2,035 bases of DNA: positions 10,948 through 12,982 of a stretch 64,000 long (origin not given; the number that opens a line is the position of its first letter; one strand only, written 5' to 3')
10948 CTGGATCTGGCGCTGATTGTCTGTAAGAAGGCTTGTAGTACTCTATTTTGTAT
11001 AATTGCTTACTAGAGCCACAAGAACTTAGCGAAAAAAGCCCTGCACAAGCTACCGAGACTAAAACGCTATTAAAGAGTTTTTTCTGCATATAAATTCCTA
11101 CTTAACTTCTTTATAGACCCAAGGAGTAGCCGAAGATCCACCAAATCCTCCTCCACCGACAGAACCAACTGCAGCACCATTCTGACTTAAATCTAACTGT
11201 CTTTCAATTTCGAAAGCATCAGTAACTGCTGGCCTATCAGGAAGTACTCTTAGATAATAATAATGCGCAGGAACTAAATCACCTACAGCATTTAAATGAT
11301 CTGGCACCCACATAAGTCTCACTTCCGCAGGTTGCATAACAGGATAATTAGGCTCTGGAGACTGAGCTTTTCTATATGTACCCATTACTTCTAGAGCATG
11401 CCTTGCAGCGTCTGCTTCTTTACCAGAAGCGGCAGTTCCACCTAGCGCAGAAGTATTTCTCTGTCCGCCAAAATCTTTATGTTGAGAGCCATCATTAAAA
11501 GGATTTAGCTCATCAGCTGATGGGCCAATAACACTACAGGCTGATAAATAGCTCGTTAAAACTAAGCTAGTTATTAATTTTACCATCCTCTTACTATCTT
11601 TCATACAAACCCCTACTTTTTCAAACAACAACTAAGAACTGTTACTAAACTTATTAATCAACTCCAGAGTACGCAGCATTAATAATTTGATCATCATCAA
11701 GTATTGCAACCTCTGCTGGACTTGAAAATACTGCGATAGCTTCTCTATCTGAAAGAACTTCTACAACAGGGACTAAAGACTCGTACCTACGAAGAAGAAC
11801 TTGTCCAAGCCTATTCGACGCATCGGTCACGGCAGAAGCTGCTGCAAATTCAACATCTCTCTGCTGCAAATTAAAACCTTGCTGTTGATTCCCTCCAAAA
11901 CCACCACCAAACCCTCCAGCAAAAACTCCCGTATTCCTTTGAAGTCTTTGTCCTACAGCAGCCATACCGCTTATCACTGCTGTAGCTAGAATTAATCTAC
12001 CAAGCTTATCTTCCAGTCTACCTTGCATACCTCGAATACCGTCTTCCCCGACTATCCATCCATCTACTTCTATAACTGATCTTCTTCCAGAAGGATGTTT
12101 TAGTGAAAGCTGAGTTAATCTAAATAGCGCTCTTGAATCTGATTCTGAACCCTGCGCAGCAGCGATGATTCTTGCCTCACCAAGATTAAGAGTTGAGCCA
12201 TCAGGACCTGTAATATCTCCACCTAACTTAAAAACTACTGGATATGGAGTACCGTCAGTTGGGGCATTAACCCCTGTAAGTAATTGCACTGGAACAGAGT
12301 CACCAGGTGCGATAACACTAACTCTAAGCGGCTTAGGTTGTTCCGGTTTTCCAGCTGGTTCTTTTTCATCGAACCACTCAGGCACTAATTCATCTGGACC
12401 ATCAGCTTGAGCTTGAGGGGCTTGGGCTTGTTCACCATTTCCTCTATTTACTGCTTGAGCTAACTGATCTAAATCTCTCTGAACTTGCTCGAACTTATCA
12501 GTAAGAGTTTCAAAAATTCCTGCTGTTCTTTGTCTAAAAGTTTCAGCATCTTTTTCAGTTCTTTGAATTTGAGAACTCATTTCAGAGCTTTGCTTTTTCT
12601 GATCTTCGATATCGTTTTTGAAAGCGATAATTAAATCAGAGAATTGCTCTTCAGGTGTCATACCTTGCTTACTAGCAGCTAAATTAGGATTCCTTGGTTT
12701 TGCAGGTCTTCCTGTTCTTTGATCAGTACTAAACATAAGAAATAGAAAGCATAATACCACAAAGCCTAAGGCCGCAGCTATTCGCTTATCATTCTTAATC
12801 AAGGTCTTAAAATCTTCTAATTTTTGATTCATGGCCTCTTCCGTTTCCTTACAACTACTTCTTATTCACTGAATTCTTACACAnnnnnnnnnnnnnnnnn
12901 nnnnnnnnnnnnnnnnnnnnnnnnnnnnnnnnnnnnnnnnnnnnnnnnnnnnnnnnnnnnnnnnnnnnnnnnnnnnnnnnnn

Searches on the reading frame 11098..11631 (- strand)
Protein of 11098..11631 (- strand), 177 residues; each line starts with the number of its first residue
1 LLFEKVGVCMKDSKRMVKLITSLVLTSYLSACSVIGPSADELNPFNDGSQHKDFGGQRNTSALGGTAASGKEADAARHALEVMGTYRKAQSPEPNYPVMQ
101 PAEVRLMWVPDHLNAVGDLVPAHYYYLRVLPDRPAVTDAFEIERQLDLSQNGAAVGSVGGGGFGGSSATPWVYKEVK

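Call 75: search_protein_families(library=pfam, proteins=[window:11098-11631:-], max_evalue=1)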
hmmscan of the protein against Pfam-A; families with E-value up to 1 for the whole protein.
window:11098-11631:- (177 aa): 1 family
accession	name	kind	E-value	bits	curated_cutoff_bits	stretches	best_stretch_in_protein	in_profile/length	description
PF09676.15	TraV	-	0.16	13.4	21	1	67-129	63-123/128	Type IV conjugative transfer system lipoprotein (TraV)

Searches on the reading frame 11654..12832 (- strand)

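Call 39: search_protein_families(library=pfam, proteins=[window:11654-12832:-], max_evalue=0.001)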
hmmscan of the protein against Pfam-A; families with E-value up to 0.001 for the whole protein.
window:11654-12832:- (392 aa): 1 family
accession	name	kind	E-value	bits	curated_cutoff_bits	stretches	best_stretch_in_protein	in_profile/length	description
PF03743.19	TrbI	-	2.1e-14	54.2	35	1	174-362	2-175/188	Bacterial conjugation TrbI-like protein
